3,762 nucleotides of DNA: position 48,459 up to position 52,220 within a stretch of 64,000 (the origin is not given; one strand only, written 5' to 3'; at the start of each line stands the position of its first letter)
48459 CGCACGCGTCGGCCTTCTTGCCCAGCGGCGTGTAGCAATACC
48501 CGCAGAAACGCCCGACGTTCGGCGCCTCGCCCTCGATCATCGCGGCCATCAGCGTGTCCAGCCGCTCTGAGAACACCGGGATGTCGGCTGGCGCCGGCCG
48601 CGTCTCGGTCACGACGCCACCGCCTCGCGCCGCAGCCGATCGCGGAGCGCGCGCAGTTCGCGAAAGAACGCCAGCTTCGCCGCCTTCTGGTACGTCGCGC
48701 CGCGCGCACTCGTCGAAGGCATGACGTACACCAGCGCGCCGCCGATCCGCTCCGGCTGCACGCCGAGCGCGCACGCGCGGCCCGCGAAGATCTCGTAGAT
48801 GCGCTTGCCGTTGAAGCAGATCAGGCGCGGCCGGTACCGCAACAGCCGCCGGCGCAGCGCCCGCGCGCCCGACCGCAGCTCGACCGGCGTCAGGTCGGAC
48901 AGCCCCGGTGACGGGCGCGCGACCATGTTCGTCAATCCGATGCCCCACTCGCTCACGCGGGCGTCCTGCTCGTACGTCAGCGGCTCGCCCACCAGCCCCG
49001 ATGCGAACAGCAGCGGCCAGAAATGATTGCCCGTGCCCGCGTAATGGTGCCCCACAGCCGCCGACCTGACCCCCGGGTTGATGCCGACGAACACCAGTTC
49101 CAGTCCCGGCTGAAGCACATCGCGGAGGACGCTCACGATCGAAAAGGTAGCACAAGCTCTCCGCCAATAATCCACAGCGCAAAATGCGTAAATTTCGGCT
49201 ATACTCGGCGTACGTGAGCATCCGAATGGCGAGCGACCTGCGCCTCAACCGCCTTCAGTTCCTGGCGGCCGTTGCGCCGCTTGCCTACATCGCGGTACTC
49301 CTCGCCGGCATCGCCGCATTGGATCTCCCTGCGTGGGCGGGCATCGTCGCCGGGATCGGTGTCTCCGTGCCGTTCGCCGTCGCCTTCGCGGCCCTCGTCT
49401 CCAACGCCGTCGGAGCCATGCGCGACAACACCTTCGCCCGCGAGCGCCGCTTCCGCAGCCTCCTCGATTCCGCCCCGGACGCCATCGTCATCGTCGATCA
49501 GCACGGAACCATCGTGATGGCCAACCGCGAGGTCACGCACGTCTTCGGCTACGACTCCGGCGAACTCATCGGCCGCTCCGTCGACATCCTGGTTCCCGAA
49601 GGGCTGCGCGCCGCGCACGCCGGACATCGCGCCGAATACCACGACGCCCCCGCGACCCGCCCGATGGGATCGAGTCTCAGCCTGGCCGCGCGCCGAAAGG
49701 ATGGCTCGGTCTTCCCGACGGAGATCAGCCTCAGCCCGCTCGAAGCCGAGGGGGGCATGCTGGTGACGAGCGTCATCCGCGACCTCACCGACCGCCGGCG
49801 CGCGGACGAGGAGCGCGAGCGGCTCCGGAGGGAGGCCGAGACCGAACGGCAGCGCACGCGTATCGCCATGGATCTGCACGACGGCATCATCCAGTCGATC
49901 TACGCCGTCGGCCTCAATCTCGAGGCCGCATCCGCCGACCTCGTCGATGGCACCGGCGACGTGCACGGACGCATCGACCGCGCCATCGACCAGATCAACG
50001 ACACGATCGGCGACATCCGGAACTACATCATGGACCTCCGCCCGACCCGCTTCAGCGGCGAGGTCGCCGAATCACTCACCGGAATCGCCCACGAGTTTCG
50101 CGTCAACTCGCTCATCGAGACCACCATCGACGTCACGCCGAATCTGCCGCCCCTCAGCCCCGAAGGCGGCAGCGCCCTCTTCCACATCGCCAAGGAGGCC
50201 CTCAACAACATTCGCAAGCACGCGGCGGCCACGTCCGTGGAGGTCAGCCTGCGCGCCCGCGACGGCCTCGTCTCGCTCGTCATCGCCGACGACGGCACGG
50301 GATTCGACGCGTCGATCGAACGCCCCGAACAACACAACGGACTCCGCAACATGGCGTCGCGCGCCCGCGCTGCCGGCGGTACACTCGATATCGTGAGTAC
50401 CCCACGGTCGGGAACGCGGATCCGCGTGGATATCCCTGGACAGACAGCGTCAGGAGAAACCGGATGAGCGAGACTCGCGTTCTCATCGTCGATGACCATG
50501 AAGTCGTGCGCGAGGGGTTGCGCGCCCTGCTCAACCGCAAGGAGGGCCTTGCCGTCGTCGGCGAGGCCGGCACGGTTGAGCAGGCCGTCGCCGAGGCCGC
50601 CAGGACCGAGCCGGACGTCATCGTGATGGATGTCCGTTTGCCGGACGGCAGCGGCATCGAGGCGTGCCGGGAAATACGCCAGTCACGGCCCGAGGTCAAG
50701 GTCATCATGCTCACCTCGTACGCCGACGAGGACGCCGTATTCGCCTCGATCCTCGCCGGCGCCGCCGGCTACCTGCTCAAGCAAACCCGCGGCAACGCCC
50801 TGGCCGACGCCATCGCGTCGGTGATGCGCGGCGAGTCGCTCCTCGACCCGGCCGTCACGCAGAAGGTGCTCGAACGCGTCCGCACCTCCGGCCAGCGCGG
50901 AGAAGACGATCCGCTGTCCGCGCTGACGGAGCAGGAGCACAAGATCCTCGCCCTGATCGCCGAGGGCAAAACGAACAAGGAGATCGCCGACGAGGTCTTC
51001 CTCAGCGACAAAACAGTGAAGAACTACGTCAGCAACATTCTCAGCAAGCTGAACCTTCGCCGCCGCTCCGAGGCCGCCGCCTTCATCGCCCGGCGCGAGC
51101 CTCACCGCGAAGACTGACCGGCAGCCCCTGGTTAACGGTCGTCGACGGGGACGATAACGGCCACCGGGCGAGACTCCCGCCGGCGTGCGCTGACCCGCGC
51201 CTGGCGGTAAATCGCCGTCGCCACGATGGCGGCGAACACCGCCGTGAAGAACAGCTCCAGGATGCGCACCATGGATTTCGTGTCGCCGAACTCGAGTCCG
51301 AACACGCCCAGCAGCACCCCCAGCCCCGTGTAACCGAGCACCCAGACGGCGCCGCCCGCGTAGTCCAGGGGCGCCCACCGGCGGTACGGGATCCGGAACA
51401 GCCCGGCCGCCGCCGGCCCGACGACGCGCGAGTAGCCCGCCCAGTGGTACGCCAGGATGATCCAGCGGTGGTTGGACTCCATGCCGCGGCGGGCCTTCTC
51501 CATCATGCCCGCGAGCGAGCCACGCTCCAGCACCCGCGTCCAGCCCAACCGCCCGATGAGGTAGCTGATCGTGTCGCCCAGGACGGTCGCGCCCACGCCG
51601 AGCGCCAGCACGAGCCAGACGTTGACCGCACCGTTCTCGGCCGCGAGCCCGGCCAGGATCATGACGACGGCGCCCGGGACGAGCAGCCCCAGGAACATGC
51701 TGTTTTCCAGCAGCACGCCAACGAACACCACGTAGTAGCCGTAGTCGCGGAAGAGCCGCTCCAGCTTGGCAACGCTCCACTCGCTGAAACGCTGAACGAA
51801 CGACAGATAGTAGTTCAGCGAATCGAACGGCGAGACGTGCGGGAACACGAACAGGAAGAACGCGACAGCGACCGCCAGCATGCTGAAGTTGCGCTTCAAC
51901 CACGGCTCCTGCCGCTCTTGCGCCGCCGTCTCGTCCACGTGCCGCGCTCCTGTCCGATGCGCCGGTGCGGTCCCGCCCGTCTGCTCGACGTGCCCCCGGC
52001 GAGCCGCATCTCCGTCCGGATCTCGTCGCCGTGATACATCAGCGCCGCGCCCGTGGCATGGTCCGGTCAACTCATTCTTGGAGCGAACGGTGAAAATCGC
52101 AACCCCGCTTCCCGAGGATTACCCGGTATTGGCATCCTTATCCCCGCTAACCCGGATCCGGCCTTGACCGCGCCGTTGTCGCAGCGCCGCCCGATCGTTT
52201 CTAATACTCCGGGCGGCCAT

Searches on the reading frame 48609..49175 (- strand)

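Call 48: search_protein_families(library=pfam, proteins=[window:48609-49175:-], max_evalue=0.000001)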
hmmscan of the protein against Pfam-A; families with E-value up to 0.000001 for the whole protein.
window:48609-49175:- (188 aa): 1 family
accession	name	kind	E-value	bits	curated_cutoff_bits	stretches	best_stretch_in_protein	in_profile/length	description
PF03167.25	UDG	-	4.5e-19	69.4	24.3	1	21-173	4-135/141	Uracil DNA glycosylase superfamily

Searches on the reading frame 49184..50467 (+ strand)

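Call 48: search_protein_families(library=pfam, proteins=[window:49184-50467:+], max_evalue=0.000001)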
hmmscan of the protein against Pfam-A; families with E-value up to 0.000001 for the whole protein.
window:49184-50467:+ (427 aa): 6 families
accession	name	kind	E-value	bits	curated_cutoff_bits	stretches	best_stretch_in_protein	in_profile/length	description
PF13426.13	PAS_9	-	6.1e-14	52.6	27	1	98-203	1-103/103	PAS domain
PF00989.32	PAS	-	2.8e-12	47.1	22.6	1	89-200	2-112/113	PAS fold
PF08448.16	PAS_4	-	2.2e-11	44.4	23.1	1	94-206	1-110/110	PAS fold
PF07730.19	HisKA_3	-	4e-11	43.7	24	1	224-288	2-66/68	Histidine kinase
PF02518.31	HATPase_c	-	3.3e-10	40.8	26.4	1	331-418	5-108/111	Histidine kinase-, DNA gyrase B-, and HSP90-like ATPase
PF13188.13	PAS_8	-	4e-10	39.7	21.8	1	88-139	1-53/65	PAS domain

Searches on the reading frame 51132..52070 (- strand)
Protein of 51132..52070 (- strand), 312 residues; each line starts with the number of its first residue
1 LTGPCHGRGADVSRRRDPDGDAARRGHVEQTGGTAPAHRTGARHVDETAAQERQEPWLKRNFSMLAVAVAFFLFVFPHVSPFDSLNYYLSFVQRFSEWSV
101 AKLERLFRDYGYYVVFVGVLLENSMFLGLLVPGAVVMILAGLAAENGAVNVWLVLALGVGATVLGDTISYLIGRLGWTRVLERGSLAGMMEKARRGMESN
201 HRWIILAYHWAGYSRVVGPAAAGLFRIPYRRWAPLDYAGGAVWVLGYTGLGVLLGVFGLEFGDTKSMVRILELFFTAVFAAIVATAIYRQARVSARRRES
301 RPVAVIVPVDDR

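Call 48: search_protein_families(library=pfam, proteins=[window:51132-52070:-], max_evalue=0.000001)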
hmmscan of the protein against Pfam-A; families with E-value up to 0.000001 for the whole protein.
window:51132-52070:- (312 aa): 1 family
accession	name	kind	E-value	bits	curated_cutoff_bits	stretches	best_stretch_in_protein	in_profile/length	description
PF09335.16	VTT_dom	-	6.6e-10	40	33.9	1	131-252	1-122/123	VTT domain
